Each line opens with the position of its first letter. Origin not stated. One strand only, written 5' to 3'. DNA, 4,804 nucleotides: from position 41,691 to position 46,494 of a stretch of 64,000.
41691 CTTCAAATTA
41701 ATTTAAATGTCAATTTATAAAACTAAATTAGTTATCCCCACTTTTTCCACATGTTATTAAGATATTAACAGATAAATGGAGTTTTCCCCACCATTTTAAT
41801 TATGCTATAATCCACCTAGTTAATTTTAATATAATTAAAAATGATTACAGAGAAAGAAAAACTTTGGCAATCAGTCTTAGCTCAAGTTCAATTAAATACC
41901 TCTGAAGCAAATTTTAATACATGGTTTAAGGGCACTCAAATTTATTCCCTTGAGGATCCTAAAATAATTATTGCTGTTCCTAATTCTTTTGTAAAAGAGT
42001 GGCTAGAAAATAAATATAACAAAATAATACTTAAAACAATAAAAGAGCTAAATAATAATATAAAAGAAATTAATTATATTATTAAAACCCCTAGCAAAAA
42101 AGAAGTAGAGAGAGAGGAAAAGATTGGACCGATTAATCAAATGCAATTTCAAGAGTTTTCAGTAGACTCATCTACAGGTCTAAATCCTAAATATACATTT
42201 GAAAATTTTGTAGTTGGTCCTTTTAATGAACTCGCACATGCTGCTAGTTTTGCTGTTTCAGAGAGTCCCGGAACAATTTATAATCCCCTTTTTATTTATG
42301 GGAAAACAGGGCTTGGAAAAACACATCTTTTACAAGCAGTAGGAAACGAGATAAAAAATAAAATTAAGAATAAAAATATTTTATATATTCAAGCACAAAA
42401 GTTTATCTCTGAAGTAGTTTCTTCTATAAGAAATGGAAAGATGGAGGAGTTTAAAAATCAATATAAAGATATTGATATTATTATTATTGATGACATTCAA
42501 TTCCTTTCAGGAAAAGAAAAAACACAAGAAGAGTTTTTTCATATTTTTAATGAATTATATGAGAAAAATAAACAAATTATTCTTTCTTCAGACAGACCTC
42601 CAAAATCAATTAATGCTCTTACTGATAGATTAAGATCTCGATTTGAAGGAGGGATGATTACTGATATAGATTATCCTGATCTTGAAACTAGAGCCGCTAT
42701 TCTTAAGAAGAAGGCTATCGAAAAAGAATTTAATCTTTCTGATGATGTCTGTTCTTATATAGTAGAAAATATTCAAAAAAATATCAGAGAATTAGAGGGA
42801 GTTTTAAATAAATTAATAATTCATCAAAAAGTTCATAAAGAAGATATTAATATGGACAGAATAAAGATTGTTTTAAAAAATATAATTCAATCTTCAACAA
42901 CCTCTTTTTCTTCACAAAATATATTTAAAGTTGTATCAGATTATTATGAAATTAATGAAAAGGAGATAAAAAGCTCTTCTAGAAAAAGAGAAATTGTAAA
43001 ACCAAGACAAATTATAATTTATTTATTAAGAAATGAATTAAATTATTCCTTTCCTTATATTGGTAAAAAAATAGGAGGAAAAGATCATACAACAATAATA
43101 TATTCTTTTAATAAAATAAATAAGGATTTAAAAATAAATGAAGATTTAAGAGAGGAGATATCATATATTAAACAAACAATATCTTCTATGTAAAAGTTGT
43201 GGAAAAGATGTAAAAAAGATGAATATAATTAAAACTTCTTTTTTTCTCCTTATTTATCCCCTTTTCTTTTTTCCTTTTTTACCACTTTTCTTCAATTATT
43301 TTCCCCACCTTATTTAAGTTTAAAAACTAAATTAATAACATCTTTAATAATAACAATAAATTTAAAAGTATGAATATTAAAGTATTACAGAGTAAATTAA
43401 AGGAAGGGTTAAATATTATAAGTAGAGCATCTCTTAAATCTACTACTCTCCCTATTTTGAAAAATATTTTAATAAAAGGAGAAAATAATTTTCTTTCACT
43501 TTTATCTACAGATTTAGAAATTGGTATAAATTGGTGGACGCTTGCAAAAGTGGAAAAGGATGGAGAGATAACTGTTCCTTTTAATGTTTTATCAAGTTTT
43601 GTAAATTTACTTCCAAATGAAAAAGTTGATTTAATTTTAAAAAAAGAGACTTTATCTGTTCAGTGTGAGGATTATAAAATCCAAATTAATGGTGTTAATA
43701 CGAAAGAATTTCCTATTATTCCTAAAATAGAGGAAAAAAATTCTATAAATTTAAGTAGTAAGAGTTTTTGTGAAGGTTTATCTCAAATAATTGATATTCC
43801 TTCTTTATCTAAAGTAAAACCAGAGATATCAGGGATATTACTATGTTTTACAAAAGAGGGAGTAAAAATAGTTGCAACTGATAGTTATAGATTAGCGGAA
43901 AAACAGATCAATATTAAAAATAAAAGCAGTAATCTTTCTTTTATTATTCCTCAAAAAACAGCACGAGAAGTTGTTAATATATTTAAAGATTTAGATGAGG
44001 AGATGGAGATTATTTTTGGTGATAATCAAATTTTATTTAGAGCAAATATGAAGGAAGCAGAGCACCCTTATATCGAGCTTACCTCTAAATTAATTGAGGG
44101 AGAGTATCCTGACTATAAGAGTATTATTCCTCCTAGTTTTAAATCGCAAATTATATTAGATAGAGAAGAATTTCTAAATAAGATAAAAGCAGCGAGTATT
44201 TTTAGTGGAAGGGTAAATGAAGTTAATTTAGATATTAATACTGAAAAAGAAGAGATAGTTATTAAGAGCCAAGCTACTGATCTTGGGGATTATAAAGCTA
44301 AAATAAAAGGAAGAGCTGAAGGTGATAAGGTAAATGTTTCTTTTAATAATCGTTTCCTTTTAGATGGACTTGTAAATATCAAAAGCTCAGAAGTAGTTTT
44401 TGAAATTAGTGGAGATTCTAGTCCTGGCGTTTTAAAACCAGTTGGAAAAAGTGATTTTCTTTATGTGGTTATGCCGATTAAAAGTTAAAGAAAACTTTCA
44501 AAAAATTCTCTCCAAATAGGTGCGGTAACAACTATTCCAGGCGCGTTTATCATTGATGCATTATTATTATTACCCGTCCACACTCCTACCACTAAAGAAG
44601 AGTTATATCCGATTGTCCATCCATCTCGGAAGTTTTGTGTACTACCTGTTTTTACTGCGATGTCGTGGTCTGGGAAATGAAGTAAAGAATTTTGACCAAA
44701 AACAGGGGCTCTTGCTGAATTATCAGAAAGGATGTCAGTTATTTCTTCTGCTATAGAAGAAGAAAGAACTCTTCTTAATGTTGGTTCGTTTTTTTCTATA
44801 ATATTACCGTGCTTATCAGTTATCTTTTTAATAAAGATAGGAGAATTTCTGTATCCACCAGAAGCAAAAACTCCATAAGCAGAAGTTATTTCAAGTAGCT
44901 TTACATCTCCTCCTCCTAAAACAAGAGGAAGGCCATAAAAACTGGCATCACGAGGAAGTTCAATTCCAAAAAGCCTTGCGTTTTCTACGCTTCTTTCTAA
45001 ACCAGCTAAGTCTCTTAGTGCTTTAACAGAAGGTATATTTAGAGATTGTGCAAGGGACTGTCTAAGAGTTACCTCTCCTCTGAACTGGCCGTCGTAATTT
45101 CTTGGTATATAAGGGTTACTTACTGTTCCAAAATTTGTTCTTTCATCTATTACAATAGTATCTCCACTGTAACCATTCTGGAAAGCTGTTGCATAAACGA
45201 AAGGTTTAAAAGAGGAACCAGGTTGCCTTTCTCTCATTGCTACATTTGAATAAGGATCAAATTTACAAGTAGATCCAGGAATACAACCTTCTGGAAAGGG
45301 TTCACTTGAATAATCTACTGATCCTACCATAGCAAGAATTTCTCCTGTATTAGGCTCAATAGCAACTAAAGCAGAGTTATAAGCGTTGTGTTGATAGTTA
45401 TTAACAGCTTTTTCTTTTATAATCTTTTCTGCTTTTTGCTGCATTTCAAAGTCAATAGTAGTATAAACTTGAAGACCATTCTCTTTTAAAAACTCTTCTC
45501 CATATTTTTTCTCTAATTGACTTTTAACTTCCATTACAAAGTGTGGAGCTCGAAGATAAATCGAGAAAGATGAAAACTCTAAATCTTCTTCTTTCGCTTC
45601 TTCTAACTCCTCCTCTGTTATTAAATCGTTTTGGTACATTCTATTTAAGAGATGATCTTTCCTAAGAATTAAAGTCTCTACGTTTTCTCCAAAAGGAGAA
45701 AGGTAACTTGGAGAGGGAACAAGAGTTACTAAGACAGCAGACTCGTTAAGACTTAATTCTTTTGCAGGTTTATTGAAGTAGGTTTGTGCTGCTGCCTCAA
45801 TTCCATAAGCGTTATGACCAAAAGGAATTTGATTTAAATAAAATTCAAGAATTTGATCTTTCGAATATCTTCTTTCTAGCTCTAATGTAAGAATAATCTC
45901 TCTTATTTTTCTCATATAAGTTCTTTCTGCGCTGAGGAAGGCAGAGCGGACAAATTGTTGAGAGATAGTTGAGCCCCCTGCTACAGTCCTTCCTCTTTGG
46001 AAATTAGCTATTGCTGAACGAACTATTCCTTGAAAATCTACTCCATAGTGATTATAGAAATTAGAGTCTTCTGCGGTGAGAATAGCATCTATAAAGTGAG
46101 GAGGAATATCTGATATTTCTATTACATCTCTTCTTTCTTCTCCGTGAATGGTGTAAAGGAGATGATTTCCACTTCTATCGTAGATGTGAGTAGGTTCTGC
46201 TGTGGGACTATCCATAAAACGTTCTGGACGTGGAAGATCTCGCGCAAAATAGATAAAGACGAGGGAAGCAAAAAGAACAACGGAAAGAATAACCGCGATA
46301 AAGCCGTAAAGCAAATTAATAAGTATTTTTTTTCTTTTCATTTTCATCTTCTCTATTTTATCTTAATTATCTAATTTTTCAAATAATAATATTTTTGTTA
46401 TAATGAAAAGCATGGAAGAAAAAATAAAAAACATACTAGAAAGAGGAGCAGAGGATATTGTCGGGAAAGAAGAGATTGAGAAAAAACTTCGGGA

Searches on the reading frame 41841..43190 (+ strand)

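Call 74: search_protein_families(library=pfam, proteins=[window:41841-43190:+], max_evalue=0.0001)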
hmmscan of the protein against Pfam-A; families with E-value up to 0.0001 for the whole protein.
window:41841-43190:+ (450 aa): 8 families
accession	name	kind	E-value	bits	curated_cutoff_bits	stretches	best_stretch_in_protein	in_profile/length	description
PF00308.24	Bac_DnaA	-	6.3e-71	238.2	23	1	114-275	1-162/162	Bacterial DnaA ATPAse domain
PF08299.17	Bac_DnaA_C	-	2.6e-25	88.7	31.5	1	359-426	2-69/69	Bacterial dnaA protein helix-turn-helix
PF11638.13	DnaA_N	-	1.5e-15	57.1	24.6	1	7-68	2-64/65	DnaA N-terminal domain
PF01695.23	IstB_IS21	-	5.8e-12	46.1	24.1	1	151-252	96-194/238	IstB-like ATP binding protein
PF00004.35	AAA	-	2.2e-09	38.3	21.2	1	151-269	2-128/131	ATPase family associated with various cellular activities (AAA)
PF13173.12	AAA_14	-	1.3e-05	25.6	27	1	149-264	4-111/129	AAA domain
PF13401.12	AAA_22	-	1.4e-05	25.8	27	0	150-186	8-42/130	AAA domain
PF22688.2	Hda_lid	-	2.6e-05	24.5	27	1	283-325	3-45/65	Hda, lid domain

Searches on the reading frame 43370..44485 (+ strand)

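Call 74: search_protein_families(library=pfam, proteins=[window:43370-44485:+], max_evalue=0.0001)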
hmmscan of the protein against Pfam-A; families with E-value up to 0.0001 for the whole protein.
window:43370-44485:+ (372 aa): 3 families
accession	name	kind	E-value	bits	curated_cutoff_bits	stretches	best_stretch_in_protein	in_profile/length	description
PF02767.21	DNA_pol3_beta_2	-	1.3e-24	87.1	27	1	145-248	19-116/116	DNA polymerase III beta subunit, central domain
PF00712.24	DNA_pol3_beta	-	1.2e-21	77.6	24.4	2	1-118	1-120/120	DNA polymerase III beta subunit, N-terminal domain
PF02768.20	DNA_pol3_beta_3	-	4.5e-20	72.1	27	1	250-370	1-120/121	DNA polymerase III beta subunit, C-terminal domain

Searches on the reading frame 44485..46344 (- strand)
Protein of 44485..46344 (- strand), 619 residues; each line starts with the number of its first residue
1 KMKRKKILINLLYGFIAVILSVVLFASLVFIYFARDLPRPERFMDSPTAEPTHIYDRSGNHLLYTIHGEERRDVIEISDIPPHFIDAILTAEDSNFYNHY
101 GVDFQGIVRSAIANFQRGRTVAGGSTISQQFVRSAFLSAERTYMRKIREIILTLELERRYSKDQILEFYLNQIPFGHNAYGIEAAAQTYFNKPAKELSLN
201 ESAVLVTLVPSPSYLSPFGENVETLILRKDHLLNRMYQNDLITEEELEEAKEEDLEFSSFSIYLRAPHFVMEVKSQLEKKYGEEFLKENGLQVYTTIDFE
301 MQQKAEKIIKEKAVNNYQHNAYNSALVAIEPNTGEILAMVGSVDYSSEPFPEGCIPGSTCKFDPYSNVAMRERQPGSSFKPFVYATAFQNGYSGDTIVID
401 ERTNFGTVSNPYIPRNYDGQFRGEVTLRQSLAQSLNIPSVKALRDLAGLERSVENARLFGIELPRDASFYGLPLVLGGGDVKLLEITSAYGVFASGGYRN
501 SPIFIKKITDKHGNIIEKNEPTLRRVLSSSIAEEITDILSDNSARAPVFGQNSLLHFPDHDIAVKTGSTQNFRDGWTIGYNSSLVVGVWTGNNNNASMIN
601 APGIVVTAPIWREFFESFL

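Call 74: search_protein_families(library=pfam, proteins=[window:44485-46344:-], max_evalue=0.0001)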
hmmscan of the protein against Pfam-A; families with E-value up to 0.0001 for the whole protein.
window:44485-46344:- (619 aa): 2 families
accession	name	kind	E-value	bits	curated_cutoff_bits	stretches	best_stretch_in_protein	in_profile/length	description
PF00912.28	Transgly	-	2.1e-62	210.1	27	1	62-236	4-177/178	Transglycosylase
PF00905.27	Transpeptidase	-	2.6e-24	86.4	22.1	1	326-583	3-267/299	Penicillin binding protein transpeptidase domain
